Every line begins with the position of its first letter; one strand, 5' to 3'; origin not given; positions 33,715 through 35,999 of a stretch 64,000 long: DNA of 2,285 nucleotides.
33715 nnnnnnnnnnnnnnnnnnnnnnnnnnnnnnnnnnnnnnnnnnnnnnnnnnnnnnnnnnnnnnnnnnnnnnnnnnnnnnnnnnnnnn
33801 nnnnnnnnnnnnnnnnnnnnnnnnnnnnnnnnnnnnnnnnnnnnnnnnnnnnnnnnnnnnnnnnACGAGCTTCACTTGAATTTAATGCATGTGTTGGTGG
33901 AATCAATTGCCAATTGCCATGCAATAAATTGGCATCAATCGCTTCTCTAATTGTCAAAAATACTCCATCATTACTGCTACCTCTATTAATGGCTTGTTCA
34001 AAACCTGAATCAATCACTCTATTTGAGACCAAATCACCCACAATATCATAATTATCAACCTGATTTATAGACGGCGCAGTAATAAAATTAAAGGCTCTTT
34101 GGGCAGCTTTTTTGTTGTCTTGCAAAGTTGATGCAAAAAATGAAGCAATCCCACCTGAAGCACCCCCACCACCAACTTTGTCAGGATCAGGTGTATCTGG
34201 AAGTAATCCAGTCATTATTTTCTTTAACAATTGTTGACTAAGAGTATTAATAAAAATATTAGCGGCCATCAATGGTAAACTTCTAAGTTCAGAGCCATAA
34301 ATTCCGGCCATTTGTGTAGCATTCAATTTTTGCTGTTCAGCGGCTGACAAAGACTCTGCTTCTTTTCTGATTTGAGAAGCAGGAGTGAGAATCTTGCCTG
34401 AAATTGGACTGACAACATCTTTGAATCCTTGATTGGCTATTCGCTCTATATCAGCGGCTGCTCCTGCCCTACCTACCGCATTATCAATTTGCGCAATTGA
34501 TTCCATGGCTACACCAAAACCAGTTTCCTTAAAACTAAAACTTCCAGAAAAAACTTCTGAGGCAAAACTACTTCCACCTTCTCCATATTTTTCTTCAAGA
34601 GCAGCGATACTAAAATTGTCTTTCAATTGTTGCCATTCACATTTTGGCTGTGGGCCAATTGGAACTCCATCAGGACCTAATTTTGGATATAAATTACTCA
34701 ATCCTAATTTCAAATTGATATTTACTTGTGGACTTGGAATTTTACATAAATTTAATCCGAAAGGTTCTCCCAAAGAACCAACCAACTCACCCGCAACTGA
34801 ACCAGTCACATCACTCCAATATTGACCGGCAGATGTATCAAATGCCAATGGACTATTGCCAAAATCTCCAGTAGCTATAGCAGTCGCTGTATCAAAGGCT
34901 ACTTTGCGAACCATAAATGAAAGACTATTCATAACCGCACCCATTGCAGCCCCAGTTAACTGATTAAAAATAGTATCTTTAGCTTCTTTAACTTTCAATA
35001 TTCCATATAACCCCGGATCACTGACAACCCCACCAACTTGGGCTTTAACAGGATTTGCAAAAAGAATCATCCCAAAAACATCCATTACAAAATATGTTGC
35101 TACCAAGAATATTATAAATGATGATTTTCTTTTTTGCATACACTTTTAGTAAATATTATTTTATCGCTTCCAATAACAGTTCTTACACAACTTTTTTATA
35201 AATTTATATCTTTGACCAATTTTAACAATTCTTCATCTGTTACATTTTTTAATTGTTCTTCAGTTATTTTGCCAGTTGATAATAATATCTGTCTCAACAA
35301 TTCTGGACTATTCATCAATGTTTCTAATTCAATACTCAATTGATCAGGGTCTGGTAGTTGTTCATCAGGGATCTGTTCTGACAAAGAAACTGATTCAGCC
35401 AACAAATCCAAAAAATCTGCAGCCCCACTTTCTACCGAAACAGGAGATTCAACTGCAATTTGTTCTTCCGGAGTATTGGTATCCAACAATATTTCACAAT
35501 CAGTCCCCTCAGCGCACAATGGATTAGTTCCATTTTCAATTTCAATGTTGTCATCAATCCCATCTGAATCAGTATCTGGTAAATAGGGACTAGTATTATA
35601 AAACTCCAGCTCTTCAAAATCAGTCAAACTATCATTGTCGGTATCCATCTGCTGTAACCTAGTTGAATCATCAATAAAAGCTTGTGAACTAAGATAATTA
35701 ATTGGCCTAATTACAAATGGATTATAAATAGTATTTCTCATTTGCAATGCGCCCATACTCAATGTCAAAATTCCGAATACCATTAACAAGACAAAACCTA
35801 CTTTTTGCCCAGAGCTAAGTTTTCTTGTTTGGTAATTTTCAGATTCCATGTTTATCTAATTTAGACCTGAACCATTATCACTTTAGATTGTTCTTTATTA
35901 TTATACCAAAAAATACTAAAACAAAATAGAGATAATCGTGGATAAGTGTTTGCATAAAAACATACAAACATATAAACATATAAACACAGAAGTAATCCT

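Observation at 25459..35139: Giant 3226-aa secreted Cys-rich protein that forms the head of the T4SS-like operon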

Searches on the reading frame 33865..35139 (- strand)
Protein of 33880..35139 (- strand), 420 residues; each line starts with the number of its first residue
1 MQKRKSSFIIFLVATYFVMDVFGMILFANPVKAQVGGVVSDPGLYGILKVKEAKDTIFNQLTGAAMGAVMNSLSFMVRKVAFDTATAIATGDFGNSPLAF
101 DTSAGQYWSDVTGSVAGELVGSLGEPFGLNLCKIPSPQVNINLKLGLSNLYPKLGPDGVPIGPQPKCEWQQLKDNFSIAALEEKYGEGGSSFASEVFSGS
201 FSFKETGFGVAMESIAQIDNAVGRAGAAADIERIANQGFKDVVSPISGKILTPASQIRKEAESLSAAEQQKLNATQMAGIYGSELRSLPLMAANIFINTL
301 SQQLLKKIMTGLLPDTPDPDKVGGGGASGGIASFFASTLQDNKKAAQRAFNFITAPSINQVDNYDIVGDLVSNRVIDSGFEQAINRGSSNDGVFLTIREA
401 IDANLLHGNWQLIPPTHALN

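Call 24: search_protein_families(library=pfam, proteins=[window:33880-35139:-], max_evalue=5)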
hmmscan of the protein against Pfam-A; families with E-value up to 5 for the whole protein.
window:33880-35139:- (420 aa): 0 families

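Call 28: search_protein_families(library=ncbifam, proteins=[window:33880-35139:-], max_evalue=1)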
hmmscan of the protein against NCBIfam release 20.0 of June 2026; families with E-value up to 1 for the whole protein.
window:33880-35139:- (420 aa): 0 families

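Call 61: search_solved_structures(query=A4, max_evalue=10)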
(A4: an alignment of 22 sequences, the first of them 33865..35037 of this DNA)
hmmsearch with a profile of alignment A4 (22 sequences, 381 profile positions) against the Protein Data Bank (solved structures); distinct sequences matched with E-value up to 10: 7.
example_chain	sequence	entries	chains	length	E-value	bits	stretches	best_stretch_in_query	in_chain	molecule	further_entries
5zvk_A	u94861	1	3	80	0.099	14.7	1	145-206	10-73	Human Coronavirus MERS HR1 motif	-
9jmh_A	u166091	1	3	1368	0.16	14.1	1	145-207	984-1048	Spike glycoprotein,Fibritin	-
4njl_A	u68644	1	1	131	0.3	13.2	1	146-205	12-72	S protein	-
4mod_A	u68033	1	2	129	0.33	13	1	146-202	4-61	HR1 of S protein, LINKER, HR2 of S protein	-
3k66_A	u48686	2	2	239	1.1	11.3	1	128-233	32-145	Beta-amyloid-like protein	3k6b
2v1y_B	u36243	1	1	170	2.6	10.1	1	129-208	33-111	PHOSPHATIDYLINOSITOL 3-KINASE REGULATORY SUBUNIT ALPHA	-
5ubt_B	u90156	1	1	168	4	9.5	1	129-208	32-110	Phosphatidylinositol 3-kinase regulatory subunit alpha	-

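Call 85: search_protein_families(library=phrogs, proteins=[window:33880-35139:-], max_evalue=0.1)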
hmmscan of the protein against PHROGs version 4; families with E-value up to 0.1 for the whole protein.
window:33880-35139:- (420 aa): 0 families

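Call 86: search_protein_representatives(alignment_id=A4)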
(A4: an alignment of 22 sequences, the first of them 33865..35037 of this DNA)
Query: 22 sequences, 381 profile positions. Proteins with E-value up to 0.001 (for the whole library): 2255; up to 1e-10: 1319; up to 1e-30: 1069. The best 150 are listed.
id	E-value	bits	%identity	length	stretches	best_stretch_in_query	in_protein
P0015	2.3e-136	471.1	-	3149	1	2-380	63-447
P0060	4.6e-134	463.5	-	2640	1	1-379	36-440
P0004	4.5e-132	457.0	-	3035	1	3-379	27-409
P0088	3.1e-130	450.9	-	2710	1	4-379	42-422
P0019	2.2e-129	448.1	-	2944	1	5-379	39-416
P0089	3.3e-129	447.6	-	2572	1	1-380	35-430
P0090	3.9e-128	444.0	-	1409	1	1-379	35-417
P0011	4.7e-127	440.5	-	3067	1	14-379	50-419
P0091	1.3e-126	439.0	-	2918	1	2-380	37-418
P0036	1.6e-126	438.7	-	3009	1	2-380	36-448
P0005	2.4e-126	438.1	-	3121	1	6-379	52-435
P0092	2.5e-126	438.1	-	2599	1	5-381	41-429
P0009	3.4e-126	437.6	-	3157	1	6-378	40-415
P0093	6.8e-126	436.7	-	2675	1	2-381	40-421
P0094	7.5e-125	433.2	-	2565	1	2-376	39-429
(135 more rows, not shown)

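Call 87: find_homologous_proteins(query=A4, max_evalue=0.001)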
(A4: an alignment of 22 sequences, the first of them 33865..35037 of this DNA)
Query A4 (22 sequences) (391 aa, profile of the alignment): 2 proteins with E <= 0.001 among 8000 candidates.
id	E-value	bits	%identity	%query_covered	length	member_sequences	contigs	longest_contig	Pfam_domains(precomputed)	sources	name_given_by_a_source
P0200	4.9e-75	271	61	71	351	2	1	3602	-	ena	-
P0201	1.9e-56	210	58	57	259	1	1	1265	-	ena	-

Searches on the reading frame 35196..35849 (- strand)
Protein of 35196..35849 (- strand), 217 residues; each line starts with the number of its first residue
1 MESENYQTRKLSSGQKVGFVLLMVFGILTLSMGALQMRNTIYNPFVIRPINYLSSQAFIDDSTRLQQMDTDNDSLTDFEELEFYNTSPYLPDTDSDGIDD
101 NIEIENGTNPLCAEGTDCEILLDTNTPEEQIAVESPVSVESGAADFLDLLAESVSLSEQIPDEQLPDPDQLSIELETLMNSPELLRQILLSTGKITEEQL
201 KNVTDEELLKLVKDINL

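Call 6: search_protein_families(library=pfam, proteins=[window:35196-35849:-], max_evalue=0.01)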
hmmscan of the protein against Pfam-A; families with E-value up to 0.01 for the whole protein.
window:35196-35849:- (217 aa): 0 families

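Call 24: search_protein_families(library=pfam, proteins=[window:35196-35849:-], max_evalue=5)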
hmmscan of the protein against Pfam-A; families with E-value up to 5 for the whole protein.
window:35196-35849:- (217 aa): 2 families
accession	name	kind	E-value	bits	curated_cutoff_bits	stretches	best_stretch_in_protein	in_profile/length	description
PF18884.5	TSP3_bac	-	0.044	14.1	25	1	92-111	1-20/22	Bacterial TSP3 repeat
PF03495.19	Binary_toxB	-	0.74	10.5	25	0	91-105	1-15/78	Clostridial binary toxin B/anthrax toxin PA Ca-binding domain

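Call 28: search_protein_families(library=ncbifam, proteins=[window:35196-35849:-], max_evalue=1)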
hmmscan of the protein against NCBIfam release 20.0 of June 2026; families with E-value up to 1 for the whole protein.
window:35196-35849:- (217 aa): 4 families
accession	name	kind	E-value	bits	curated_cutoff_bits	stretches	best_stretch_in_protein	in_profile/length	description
NF047639.1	throspo3_MtsD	equivalog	0.00016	19.9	800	1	65-116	456-506/651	cell-cell cohesion protein MtsD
NF033765.2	gliding_CglD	equivalog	0.002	16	400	1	66-118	76-135/1124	adventurous gliding motility lipoprotein CglD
NF053729.1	c-di-GMP_motif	domain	0.032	14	38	1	168-203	14-49/53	cyclic di-GMP-binding domain-containing protein, MshE-related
TIGR00997.1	ispZ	equivalog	0.042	14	165.2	1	6-33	42-69/178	septation protein IspZ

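Call 85: search_protein_families(library=phrogs, proteins=[window:35196-35849:-], max_evalue=0.1)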
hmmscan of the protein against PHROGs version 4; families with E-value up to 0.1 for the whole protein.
window:35196-35849:- (217 aa): 1 family
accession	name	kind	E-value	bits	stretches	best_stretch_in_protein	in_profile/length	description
phrog_36046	-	unknown function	0.015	15.3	1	82-172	322-405/506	-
